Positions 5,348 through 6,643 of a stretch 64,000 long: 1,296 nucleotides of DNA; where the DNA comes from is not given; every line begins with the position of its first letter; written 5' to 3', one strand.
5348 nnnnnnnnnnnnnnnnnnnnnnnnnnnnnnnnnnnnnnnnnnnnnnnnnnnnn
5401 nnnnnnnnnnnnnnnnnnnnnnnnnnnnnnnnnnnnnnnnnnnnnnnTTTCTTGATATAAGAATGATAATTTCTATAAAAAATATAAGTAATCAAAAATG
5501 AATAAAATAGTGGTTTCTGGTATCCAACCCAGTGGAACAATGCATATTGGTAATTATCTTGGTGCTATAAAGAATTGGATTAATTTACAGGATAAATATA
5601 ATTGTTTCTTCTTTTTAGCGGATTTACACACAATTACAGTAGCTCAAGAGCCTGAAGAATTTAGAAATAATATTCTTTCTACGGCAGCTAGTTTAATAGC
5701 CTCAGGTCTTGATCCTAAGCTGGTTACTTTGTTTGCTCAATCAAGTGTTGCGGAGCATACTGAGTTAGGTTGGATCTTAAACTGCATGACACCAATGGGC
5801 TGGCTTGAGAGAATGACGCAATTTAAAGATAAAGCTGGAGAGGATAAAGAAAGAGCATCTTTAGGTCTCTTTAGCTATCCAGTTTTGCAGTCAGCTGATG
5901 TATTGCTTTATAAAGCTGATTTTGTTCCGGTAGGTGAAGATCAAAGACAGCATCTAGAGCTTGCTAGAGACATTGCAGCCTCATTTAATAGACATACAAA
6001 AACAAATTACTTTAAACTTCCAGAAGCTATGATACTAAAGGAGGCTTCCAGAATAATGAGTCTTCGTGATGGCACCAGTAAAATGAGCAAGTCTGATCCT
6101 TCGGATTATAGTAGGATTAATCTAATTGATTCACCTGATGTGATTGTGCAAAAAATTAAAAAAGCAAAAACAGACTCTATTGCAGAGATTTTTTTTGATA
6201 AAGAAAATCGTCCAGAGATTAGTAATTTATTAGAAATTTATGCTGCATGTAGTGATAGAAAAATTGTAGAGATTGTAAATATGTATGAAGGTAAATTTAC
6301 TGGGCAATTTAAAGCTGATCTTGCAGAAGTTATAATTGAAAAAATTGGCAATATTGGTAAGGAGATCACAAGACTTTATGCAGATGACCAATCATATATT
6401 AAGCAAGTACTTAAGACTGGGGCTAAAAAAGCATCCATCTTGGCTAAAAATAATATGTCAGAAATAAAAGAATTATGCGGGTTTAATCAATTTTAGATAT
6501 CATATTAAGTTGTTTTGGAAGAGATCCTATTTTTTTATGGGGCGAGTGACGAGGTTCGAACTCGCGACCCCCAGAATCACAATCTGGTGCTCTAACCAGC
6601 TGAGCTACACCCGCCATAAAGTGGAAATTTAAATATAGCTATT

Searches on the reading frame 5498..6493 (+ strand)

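Call 14: search_protein_families(library=ncbifam, proteins=[window:5498-6493:+], max_evalue=0.00001)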
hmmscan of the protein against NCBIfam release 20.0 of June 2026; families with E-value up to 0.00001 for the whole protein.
window:5498-6493:+ (332 aa): 10 families
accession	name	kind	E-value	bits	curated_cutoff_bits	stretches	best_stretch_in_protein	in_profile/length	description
TIGR00233.1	trpS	equivalog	2.7e-102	342.5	176.75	1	1-329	1-328/328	tryptophan--tRNA ligase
NF009207.0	PRK12556.1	equivalog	2.8e-68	230.2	479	1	2-329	3-331/332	tryptophan--tRNA ligase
NF008922.0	PRK12283.1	equivalog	2.5e-66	224.2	572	2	2-165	3-169/400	tryptophan--tRNA ligase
NF008923.0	PRK12284.1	equivalog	4.8e-64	216.7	597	1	2-331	2-333/431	tryptophan--tRNA ligase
NF008925.0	PRK12285.1-2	equivalog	9.3e-20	70.9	451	1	5-230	65-283/365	tryptophan--tRNA ligase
NF006330.0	PRK08560.1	equivalog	3.1e-19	69.2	220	1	8-223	38-248/342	tyrosine--tRNA ligase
NF008927.0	PRK12285.1-4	equivalog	1.6e-18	66.9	478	1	4-284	75-349/385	tryptophan--tRNA ligase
NF008926.0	PRK12285.1-3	equivalog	4.3e-13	48.9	320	1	5-165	68-230/429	tryptophan--tRNA ligase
NF008928.0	PRK12285.1-5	equivalog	3.1e-11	42.5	891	1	5-177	95-260/530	tryptophan--tRNA ligase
TIGR00234.1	tyrS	equivalog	3.7e-08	32.9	113.8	1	6-269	39-309/406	tyrosine--tRNA ligase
